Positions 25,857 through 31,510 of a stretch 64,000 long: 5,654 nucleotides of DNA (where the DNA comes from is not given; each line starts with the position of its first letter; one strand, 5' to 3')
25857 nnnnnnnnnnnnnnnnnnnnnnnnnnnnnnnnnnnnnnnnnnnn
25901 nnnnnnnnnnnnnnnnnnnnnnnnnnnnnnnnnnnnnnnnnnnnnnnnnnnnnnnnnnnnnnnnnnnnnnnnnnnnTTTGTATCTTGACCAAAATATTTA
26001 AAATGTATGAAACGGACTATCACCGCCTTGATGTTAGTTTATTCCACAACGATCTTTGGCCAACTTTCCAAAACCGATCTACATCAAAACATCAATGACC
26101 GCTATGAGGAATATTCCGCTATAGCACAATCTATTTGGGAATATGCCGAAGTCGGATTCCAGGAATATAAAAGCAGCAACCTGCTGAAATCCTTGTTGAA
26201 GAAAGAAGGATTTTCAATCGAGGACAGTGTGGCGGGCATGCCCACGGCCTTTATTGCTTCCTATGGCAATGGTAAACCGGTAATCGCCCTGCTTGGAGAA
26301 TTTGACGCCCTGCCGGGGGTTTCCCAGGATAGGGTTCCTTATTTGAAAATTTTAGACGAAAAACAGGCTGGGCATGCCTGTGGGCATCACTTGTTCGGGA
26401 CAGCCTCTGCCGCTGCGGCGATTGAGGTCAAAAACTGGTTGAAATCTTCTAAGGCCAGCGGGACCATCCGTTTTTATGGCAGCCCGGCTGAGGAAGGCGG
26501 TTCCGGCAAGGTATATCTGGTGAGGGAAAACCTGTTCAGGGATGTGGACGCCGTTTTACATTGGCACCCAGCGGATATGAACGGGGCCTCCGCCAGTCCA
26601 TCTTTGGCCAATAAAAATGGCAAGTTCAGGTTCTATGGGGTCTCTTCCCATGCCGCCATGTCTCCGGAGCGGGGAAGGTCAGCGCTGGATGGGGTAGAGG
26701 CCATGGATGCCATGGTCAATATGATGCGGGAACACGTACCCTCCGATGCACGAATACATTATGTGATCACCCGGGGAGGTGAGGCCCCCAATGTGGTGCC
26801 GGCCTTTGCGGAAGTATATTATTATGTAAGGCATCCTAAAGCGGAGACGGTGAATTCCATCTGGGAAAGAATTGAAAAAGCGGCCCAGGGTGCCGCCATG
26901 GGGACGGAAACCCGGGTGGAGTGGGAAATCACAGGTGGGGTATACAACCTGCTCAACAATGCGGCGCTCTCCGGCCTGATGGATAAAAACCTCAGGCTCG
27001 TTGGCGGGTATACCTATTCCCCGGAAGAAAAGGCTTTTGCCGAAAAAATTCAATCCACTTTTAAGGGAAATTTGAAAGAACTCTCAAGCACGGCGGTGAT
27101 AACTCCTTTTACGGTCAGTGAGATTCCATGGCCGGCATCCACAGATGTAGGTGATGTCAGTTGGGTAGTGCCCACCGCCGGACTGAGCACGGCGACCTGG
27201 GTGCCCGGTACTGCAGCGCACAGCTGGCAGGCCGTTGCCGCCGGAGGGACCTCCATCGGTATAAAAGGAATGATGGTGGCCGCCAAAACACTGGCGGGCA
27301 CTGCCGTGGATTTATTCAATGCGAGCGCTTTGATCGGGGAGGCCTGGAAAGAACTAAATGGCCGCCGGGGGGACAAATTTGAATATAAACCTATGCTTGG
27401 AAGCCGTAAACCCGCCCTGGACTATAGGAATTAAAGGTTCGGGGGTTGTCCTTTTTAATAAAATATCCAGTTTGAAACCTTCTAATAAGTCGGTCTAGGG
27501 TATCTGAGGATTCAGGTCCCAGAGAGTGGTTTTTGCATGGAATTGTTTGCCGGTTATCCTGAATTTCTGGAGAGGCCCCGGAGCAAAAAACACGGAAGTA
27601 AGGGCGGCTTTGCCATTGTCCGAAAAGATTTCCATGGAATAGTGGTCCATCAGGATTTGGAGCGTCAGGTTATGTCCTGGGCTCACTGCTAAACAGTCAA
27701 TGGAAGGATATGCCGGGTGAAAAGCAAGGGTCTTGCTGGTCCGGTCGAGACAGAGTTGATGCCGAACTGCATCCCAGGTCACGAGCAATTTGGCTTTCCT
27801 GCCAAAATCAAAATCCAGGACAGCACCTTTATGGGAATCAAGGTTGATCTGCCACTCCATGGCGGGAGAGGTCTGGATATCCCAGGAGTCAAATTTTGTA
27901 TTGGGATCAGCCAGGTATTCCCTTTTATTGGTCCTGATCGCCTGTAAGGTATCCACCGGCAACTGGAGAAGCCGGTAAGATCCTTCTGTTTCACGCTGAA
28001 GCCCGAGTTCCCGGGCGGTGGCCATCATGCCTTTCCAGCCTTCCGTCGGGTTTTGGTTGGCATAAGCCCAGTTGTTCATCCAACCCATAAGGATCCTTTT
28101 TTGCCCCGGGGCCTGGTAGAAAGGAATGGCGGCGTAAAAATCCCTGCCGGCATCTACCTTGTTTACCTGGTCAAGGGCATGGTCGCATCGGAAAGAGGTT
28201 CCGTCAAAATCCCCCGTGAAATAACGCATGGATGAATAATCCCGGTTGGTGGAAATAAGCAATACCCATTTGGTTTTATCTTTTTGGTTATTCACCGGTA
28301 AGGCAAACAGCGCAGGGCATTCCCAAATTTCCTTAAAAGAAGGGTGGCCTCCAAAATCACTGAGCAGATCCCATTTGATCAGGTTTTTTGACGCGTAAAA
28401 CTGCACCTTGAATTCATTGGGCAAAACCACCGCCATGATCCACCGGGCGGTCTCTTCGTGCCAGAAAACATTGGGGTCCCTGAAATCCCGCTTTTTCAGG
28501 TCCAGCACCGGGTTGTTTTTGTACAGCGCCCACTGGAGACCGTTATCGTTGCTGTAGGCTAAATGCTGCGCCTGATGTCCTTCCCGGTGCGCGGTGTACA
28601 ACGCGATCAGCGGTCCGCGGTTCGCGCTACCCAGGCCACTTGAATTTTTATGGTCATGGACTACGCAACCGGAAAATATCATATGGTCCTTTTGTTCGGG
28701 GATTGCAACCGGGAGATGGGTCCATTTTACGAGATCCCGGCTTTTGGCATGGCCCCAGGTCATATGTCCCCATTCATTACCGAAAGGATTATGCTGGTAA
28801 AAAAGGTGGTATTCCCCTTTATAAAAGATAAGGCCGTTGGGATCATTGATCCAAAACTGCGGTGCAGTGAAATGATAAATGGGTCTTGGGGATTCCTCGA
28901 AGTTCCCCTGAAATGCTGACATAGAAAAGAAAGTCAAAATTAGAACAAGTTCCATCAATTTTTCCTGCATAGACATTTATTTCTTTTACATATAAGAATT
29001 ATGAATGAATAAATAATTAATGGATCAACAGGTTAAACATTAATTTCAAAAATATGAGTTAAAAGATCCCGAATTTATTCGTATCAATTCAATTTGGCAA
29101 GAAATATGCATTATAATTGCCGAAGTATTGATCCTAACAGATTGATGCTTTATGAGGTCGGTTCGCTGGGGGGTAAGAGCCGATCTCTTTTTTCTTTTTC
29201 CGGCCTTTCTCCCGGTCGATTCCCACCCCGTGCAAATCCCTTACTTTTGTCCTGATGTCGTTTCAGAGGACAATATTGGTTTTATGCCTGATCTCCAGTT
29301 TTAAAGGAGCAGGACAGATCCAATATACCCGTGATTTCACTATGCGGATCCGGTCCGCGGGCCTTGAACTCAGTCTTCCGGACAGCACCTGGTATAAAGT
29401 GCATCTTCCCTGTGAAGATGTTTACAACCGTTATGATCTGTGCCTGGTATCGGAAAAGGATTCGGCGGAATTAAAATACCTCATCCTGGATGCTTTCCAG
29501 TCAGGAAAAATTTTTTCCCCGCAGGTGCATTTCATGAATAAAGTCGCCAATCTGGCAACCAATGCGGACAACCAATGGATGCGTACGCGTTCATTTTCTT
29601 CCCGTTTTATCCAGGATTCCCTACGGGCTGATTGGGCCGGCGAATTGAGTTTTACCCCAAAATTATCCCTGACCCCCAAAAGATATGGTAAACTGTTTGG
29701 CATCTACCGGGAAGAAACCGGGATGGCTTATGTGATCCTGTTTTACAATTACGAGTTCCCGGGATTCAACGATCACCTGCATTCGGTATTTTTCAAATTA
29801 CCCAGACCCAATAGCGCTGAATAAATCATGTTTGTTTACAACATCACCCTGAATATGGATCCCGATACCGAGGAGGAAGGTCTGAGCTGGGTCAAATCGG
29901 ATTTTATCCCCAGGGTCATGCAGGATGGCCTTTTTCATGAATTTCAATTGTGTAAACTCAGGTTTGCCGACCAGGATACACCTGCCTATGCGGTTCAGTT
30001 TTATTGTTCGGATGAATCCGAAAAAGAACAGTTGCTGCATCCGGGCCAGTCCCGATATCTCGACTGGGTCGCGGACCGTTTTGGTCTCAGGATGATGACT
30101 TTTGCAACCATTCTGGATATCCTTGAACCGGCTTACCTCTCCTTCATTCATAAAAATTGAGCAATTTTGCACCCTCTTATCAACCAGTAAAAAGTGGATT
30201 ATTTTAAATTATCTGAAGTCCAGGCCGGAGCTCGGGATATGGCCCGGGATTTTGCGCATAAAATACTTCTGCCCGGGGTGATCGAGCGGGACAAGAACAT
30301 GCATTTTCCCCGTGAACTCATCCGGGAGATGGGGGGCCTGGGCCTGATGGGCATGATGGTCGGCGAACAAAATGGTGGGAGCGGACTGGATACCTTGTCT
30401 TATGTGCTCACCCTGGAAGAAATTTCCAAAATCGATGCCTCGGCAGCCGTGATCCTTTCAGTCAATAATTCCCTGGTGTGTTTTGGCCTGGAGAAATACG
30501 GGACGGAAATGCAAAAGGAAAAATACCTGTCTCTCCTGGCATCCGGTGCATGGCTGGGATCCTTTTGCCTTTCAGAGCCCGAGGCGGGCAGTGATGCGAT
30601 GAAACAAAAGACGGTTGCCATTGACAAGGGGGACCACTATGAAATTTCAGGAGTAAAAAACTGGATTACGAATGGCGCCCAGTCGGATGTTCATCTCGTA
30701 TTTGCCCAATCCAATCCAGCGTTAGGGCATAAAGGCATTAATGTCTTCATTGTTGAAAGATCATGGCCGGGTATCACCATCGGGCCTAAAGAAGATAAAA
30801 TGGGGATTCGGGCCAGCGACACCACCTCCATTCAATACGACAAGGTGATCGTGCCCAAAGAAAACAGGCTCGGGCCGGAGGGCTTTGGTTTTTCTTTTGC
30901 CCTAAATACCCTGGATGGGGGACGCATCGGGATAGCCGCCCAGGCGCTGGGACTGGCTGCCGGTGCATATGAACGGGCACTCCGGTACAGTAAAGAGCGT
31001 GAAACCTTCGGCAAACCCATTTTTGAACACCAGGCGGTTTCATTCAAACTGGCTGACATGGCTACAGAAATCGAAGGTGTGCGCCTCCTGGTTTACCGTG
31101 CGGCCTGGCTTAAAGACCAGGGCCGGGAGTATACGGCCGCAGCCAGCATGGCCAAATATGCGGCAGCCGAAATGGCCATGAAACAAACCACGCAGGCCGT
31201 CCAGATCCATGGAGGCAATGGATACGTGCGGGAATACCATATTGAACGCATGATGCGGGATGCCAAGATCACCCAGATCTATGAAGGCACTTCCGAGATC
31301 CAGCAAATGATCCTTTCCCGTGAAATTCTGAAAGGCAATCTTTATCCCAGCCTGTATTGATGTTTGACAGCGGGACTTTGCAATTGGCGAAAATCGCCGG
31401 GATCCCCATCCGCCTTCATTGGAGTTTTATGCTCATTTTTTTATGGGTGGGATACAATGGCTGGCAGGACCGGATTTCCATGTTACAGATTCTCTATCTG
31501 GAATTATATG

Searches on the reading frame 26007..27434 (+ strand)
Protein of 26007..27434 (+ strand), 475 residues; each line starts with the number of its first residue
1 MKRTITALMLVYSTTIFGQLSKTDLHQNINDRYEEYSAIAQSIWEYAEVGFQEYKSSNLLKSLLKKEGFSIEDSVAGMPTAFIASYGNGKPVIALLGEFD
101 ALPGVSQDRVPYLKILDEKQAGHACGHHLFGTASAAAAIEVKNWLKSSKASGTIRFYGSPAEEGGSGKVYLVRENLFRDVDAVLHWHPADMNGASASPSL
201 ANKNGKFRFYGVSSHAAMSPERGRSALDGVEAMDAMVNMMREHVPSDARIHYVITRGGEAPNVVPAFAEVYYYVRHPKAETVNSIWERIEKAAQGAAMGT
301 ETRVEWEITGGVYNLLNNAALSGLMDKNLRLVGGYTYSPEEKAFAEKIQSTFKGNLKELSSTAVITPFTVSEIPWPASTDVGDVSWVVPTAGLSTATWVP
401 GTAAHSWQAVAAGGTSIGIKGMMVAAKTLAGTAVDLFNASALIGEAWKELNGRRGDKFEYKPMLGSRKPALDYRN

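Call 3: search_protein_families(library=pfam, proteins=[window:26007-27434:+], max_evalue=0.001)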
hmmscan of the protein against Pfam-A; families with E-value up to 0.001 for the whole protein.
window:26007-27434:+ (475 aa): 2 families
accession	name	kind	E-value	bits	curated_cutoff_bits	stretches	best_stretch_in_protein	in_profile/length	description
PF07687.19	M20_dimer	-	9.8e-10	38.8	21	1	204-295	8-101/107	Peptidase dimerisation domain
PF01546.33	Peptidase_M20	-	7e-09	36.3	24.6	1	95-307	2-117/206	Peptidase family M20/M25/M40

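Call 4: search_protein_families(library=ncbifam, proteins=[window:26007-27434:+], max_evalue=0.001)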
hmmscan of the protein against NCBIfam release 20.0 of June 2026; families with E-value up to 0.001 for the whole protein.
window:26007-27434:+ (475 aa): 10 families
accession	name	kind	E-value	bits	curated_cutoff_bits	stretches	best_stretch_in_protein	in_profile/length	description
TIGR01891.1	amidohydrolases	subfamily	3.9e-72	243.4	153.75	1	38-420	3-361/366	amidohydrolase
NF038260.1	ectoine_DoeB_2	equivalog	1.7e-18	66.6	550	1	37-318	9-293/378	N(2)-acetyl-L-2,4-diaminobutanoate deacetylase DoeB2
NF040868.1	carboxypep_CpsA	equivalog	4.6e-16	58.5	500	1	27-332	6-319/391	carboxypeptidase CpsA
NF006365.0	PRK08588.1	subfamily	3e-11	43.3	289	1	38-308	11-290/383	succinyl-diaminopimelate desuccinylase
NF004788.0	PRK06133.1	subfamily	1.8e-08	33.8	349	1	149-324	164-337/417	glutamate carboxypeptidase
NF005602.0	PRK07338.1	equivalog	2.4e-08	33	357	1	159-312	162-312/409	hydrolase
TIGR01910.1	DapE-ArgE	subfamily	1.2e-06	28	217.6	1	138-313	113-300/373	ArgE/DapE family deacylase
NF009557.0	PRK13009.1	equivalog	5.7e-06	25.7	284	0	244-316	228-297/377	succinyl-diaminopimelate desuccinylase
TIGR01246.1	dapE_proteo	equivalog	0.00043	19.4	361.8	0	48-106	13-71/370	succinyl-diaminopimelate desuccinylase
NF006402.0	PRK08651.1-5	equivalog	0.00073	18.6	369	0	140-294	107-263/369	succinyl-diaminopimelate desuccinylase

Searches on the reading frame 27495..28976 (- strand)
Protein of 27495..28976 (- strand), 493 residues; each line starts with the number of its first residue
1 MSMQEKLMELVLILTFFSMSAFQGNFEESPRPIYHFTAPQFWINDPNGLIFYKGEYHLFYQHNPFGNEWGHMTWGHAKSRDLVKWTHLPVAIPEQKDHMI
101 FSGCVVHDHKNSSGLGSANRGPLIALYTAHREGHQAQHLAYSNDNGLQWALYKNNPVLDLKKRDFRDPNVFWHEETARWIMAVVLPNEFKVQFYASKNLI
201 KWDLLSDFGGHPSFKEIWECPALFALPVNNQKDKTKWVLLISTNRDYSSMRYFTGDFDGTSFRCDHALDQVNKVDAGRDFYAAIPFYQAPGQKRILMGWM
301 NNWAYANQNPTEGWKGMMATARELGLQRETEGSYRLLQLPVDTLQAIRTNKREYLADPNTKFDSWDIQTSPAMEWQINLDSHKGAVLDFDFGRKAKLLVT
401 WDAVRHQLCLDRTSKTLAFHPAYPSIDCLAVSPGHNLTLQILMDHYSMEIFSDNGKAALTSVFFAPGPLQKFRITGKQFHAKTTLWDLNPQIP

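Call 76: search_protein_families(library=pfam, proteins=[window:27495-28976:-], max_evalue=0.00001)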
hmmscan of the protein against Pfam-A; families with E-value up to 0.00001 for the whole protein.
window:27495-28976:- (493 aa): 2 families
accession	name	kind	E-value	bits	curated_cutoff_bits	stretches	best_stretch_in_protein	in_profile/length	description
PF00251.26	Glyco_hydro_32N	-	2.1e-87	294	22.1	1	35-338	1-305/307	Glycosyl hydrolases family 32 N-terminal domain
PF08244.19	Glyco_hydro_32C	-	1.6e-10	41.7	21.9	1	362-474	26-142/158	Glycosyl hydrolases family 32 C terminal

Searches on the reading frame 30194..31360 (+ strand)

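Call 76: search_protein_families(library=pfam, proteins=[window:30194-31360:+], max_evalue=0.00001)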
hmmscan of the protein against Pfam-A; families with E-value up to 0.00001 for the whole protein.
window:30194-31360:+ (388 aa): 5 families
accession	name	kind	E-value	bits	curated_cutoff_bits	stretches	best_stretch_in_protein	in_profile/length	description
PF00441.29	Acyl-CoA_dh_1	-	5.5e-53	179.6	22.4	1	232-378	3-149/150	Acyl-CoA dehydrogenase, C-terminal domain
PF02771.21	Acyl-CoA_dh_N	-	1.8e-31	109.3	22.9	1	9-118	3-112/113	Acyl-CoA dehydrogenase, N-terminal domain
PF02770.24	Acyl-CoA_dh_M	-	8.7e-25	87.2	33.3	1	123-218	1-97/97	Acyl-CoA dehydrogenase, middle domain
PF08028.16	Acyl-CoA_dh_2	-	5.6e-24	85.4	22.7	1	245-367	1-133/134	Acyl-CoA dehydrogenase, C-terminal domain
PF22924.1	ACOX_C_alpha1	-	5.4e-06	26.8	27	0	307-369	97-159/169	Acyl-CoA oxidase, C-alpha1 domain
